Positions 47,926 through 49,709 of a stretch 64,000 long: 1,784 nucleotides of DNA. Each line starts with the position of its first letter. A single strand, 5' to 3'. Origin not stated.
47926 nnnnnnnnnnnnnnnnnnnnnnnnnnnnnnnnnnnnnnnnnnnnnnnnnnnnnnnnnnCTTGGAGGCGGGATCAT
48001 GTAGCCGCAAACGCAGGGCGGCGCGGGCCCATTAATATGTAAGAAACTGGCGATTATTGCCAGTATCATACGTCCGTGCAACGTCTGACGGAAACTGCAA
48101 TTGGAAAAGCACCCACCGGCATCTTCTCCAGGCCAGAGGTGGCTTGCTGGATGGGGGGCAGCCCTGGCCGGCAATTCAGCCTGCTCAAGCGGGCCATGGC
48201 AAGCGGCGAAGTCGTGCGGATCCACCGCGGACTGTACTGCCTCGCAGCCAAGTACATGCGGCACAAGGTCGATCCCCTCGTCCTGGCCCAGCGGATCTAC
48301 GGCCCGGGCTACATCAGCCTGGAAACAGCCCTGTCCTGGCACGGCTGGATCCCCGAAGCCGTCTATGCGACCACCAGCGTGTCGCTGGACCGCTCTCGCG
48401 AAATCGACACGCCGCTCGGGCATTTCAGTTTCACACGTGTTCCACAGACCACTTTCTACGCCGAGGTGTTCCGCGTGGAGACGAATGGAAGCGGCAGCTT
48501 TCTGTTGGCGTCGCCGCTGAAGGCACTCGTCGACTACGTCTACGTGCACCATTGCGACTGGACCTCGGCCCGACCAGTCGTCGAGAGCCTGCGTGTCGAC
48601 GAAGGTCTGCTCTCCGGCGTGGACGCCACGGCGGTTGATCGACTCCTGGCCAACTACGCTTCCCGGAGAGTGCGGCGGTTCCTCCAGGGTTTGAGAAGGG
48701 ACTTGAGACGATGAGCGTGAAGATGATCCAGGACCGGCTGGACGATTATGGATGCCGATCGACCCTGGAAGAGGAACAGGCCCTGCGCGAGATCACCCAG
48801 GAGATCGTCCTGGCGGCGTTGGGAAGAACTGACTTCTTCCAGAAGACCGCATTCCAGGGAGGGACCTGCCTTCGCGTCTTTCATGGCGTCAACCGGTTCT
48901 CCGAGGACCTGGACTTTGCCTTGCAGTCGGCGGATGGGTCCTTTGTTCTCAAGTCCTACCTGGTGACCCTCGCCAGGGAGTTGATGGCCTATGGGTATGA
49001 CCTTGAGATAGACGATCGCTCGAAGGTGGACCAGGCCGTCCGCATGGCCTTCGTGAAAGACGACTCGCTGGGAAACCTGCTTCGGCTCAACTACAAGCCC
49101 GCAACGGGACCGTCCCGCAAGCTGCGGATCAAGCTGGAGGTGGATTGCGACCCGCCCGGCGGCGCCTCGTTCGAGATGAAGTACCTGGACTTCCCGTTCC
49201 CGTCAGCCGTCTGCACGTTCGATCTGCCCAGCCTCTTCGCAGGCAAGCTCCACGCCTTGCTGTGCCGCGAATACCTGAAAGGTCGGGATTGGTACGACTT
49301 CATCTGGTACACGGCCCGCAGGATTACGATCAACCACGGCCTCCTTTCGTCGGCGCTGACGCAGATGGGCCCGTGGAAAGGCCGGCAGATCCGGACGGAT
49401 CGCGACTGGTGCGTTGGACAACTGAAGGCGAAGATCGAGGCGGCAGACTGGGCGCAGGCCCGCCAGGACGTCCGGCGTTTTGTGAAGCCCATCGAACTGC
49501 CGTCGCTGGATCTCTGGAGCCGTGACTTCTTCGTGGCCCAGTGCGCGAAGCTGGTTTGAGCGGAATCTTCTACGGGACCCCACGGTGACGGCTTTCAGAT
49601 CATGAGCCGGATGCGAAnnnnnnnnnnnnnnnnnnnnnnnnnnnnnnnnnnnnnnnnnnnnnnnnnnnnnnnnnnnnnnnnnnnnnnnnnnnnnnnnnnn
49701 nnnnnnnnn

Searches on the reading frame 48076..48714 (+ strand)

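Call 8: search_protein_families(library=pfam, proteins=[window:48076-48714:+], max_evalue=0.01)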
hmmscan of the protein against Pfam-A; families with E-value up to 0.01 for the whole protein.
window:48076-48714:+ (212 aa): 1 family
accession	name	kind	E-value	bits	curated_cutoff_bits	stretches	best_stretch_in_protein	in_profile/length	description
PF13338.12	AbiEi_4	-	2.7e-06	27.8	25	1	15-57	12-49/49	Transcriptional regulator, AbiEi antitoxin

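Call 11: search_protein_families(library=padloc, proteins=[window:48076-48714:+], max_evalue=0.01)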
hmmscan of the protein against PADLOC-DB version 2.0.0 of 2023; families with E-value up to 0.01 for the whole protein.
window:48076-48714:+ (212 aa): 22 families
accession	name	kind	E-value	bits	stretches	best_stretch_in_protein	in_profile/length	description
PDLC02240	AbiEi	-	1.8e-56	189.1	1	1-210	1-214/216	AbiEi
PDLC02274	AbiEi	-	6.1e-45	151.6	1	14-210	15-214/217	AbiEi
PDLC02230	AbiEi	-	5.3e-39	131.9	1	38-207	24-190/192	AbiEi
PDLC02241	AbiEi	-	3.6e-34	116.3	1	15-207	13-195/199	AbiEi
PDLC02272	AbiEi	-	5.5e-29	99.4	1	37-201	33-189/200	AbiEi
PDLC02232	AbiEi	-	1.2e-13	49.3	1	11-153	15-158/177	AbiEi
PDLC02255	AbiEi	-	3.4e-10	37.8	1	14-160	13-150/186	AbiEi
PDLC02225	AbiEi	-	4.7e-10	37.5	1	36-138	34-129/198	AbiEi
PDLC02267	AbiEi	-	1.1e-09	36.1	1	14-153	18-150/252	AbiEi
PDLC02270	AbiEi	-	2.6e-09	34.5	1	29-128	27-129/265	AbiEi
PDLC02265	AbiEi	-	3.4e-07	28.2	1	35-91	30-85/198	AbiEi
PDLC02283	AbiEi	-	5.3e-06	24.3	1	36-91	34-88/201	AbiEi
PDLC02228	AbiEi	-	8.4e-06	23.2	1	35-90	54-109/216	AbiEi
PDLC02269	AbiEi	-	0.00033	18.1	1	15-97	11-93/251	AbiEi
PDLC02249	AbiEi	-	0.00038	18.3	1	30-91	27-88/184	AbiEi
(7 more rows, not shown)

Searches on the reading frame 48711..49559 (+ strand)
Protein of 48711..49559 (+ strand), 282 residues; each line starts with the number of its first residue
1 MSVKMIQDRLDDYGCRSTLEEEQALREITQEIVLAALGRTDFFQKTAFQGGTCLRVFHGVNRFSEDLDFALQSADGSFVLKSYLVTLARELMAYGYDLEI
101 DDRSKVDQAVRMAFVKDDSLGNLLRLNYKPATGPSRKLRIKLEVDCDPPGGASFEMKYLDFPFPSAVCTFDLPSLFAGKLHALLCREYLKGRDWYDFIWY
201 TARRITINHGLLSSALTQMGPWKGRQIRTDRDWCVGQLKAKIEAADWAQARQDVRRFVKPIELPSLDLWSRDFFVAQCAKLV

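Call 8: search_protein_families(library=pfam, proteins=[window:48711-49559:+], max_evalue=0.01)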
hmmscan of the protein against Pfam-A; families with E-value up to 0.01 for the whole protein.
window:48711-49559:+ (282 aa): 1 family
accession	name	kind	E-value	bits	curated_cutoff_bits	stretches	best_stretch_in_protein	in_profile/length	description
PF08843.17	AbiEii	-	1.1e-30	107.8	22.5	1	33-264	2-230/238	Nucleotidyl transferase AbiEii toxin, Type IV TA system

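Call 11: search_protein_families(library=padloc, proteins=[window:48711-49559:+], max_evalue=0.01)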
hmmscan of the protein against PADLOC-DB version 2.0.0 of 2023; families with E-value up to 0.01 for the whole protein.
window:48711-49559:+ (282 aa): 27 families (the best 25 are shown)
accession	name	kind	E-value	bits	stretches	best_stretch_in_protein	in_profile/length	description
PDLC02293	AbiEii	-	2.8e-96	320.2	1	5-280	1-266/270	AbiEii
PDLC02313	AbiEii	-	2.4e-20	71.1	1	21-215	19-202/254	AbiEii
PDLC02296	AbiEii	-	4.5e-20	70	2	25-100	25-99/282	AbiEii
PDLC02304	AbiEii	-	3.1e-15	54.8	1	8-228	5-214/260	AbiEii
PDLC02323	AbiEii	-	4e-15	54.1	1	20-216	15-199/248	AbiEii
PDLC02324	AbiEii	-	1.9e-11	42.2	2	42-73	23-54/231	AbiEii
PDLC02294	AbiEii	-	7.3e-11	40.4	1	39-223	37-207/260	AbiEii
PDLC02317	AbiEii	-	1.4e-09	35.4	1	35-228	32-231/396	AbiEii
PDLC02318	AbiEii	-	5.7e-09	33.7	1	26-263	22-236/280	AbiEii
PDLC02321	AbiEii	-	6.4e-09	33.9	1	33-76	31-74/296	AbiEii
PDLC02330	AbiEii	-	7.2e-09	33.7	1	31-76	12-57/219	AbiEii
PDLC02307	AbiEii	-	2.1e-07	28.9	1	35-199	17-143/219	AbiEii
PDLC02292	AbiEii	-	9.9e-07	26.8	1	34-91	38-91/283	AbiEii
PDLC02306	AbiEii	-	1.2e-06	26.4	1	21-107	16-102/280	AbiEii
PDLC02289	AbiEii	-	1.4e-06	26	1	33-144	41-146/309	AbiEii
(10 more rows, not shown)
